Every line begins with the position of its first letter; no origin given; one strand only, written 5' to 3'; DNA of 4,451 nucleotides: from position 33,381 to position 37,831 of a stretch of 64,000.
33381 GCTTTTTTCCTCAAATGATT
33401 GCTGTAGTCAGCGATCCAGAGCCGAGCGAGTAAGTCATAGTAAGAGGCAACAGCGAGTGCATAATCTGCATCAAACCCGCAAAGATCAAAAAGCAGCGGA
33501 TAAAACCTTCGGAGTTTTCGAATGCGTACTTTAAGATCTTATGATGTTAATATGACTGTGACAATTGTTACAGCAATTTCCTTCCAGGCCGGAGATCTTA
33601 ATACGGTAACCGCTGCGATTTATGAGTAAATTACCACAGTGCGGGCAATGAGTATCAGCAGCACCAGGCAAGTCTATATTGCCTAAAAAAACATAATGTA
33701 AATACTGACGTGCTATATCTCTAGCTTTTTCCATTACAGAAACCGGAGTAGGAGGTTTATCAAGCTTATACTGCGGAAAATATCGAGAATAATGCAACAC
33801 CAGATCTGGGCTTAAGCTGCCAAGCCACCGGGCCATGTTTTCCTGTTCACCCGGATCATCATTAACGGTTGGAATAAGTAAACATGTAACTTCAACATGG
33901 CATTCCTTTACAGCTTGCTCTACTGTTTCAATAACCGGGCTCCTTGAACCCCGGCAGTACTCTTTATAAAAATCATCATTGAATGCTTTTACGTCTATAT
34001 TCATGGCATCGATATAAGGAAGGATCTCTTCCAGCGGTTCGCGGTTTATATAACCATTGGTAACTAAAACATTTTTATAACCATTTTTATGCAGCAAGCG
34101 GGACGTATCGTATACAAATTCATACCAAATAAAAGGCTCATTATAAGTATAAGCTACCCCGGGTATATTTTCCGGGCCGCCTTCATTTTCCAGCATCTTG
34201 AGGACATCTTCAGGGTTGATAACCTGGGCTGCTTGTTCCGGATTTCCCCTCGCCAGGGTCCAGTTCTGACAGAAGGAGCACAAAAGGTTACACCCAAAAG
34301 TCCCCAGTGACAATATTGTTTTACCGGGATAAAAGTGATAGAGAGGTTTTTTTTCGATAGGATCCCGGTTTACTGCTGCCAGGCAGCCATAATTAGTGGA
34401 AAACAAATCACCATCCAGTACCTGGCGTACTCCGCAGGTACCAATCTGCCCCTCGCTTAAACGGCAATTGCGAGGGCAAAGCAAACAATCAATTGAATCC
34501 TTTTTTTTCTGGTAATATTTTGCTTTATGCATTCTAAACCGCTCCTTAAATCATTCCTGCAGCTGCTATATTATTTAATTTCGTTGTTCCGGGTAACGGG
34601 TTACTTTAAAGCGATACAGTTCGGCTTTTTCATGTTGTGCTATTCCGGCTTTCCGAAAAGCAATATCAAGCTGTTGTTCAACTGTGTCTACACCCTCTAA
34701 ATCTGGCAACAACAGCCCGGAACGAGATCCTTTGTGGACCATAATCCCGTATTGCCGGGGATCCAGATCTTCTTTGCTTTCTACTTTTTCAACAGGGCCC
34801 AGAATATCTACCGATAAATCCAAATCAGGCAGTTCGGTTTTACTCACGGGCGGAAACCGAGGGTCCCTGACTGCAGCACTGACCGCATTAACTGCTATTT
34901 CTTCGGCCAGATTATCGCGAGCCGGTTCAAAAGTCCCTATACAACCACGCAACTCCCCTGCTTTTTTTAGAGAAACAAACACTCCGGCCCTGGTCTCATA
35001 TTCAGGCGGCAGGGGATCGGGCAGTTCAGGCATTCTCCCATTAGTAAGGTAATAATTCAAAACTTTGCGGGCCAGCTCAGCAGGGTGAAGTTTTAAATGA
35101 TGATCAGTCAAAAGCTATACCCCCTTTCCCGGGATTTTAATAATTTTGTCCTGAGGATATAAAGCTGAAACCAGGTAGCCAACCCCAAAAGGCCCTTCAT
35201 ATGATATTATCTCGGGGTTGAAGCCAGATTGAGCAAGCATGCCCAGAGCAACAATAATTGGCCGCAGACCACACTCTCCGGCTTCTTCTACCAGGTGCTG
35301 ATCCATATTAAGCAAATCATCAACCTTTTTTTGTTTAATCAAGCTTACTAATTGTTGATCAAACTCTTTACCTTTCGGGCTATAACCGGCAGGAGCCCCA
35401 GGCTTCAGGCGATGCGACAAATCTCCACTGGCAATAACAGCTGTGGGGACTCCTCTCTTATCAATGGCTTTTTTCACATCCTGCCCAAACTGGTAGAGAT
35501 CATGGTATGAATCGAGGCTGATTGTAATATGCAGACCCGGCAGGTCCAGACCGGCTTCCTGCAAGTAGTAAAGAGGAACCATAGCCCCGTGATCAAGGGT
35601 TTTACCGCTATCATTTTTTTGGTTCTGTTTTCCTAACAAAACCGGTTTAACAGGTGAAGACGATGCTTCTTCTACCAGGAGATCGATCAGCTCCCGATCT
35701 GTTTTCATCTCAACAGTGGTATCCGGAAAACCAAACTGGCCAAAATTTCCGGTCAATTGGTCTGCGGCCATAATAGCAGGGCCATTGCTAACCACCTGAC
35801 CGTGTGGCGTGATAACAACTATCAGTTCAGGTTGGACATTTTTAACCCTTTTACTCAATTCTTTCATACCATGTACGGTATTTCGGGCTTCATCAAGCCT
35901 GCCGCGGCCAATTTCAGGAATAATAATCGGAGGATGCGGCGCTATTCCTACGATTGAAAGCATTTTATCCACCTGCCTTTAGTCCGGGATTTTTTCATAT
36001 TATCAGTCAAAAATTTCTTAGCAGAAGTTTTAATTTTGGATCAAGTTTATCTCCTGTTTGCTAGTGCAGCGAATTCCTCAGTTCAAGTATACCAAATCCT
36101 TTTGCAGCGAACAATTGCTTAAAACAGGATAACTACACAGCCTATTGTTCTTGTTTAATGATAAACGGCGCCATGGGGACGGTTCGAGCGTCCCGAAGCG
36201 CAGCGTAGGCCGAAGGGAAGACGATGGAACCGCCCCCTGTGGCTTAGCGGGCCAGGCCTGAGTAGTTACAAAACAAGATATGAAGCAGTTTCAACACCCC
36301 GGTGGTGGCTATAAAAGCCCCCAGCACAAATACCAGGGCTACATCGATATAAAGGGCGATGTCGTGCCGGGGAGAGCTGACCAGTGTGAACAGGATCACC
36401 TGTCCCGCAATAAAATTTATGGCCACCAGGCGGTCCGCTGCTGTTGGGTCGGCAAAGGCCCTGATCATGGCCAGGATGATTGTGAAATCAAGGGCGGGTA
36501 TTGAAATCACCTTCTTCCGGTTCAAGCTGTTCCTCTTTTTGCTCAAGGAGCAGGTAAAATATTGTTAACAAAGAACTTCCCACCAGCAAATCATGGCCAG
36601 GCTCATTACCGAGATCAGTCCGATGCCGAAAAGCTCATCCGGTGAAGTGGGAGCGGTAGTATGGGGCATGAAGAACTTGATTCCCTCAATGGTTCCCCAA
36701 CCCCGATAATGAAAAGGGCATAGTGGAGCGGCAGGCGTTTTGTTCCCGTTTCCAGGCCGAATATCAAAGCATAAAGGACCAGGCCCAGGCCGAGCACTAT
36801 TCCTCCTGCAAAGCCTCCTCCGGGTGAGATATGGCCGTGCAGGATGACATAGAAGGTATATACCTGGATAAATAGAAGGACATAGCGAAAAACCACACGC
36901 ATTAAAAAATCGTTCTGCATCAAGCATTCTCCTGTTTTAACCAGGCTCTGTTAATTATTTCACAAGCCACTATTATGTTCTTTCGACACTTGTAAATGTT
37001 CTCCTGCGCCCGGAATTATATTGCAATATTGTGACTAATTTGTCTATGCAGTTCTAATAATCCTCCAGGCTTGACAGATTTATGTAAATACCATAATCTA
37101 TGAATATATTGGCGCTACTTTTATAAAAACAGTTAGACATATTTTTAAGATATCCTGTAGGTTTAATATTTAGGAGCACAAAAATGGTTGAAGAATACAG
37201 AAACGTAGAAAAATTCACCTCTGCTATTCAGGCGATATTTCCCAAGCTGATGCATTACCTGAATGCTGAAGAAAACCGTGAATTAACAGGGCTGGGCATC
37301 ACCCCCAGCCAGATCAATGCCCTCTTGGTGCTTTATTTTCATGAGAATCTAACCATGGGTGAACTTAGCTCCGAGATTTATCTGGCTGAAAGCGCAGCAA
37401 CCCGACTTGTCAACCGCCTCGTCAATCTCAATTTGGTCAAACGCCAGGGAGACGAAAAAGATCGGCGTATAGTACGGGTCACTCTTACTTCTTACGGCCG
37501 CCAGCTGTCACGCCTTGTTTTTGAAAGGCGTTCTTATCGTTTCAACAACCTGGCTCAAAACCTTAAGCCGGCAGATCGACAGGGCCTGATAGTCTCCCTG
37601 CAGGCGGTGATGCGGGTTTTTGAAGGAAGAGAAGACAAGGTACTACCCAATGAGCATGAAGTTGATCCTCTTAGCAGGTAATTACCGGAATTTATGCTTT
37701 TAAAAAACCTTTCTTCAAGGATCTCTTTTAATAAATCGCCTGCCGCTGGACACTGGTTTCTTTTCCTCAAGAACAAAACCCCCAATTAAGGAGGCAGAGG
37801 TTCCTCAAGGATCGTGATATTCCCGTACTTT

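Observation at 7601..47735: Dispersed family of TIR-bounded, nested-palindromic intergenic elements with 8-bp flanking duplications (candidate non-autonomous transposon/MITE)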

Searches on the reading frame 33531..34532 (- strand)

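Call 32: search_protein_families(library=pfam, proteins=[window:33531-34532:-], max_evalue=0.00001)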
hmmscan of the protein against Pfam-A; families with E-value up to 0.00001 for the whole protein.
window:33531-34532:- (333 aa): 1 family
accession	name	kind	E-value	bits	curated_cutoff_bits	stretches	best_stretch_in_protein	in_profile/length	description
PF04055.27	Radical_SAM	-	1.9e-22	80.6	29.5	1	78-227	4-158/166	Radical SAM superfamily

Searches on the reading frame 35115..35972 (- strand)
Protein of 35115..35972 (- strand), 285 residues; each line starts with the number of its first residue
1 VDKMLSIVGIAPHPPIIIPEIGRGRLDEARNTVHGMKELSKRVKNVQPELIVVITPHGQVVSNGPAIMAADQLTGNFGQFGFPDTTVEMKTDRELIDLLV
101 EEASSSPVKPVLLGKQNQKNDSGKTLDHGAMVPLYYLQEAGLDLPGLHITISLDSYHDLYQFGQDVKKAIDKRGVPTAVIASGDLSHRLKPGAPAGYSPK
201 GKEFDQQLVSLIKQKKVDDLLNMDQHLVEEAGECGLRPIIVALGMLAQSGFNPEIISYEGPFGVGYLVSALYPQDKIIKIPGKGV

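Call 14: search_protein_families(library=pfam, proteins=[window:35115-35972:-])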
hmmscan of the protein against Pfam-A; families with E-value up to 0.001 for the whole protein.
window:35115-35972:- (285 aa): 2 families
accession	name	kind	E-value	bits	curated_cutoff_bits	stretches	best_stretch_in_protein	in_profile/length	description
PF02900.23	LigB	-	1.1e-45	156.3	26.3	1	11-268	5-268/269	Catalytic LigB subunit of aromatic ring-opening dioxygenase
PF01875.22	Memo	-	3.1e-07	30.3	27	1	42-257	56-248/269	Memo-like protein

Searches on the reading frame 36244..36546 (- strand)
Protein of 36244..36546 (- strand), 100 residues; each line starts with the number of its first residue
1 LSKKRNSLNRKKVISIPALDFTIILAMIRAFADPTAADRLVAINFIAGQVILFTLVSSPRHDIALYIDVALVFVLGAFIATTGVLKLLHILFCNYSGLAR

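Call 89: search_protein_families(library=pfam, proteins=[window:36244-36546:-], max_evalue=0.01)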
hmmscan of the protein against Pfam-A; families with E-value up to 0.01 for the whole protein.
window:36244-36546:- (100 aa): 1 family
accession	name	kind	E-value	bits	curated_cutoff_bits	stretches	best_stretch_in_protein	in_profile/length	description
PF04066.18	MrpF_PhaF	-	1.1e-08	35.8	23.3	1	37-88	1-52/53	Multiple resistance and pH regulation protein F (MrpF / PhaF)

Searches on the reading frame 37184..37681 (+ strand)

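Call 33: search_protein_families(library=pfam, proteins=[window:37184-37681:+], max_evalue=0.00001)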
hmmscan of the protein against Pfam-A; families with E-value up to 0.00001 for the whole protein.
window:37184-37681:+ (165 aa): 4 families
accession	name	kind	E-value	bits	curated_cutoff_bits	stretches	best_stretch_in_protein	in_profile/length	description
PF12802.13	MarR_2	-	5.6e-14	52.5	27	1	37-96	1-61/61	MarR family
PF01047.28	MarR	-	4.8e-12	46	24.6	1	39-97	1-59/59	MarR family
PF22381.2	Staph_reg_Sar_Rot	-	2.9e-06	27.7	27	1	38-108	11-81/85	Transcriptional regulator SarA/Rot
PF13463.12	HTH_27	-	7.7e-06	26.5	22.2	0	40-103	2-66/68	Winged helix DNA-binding domain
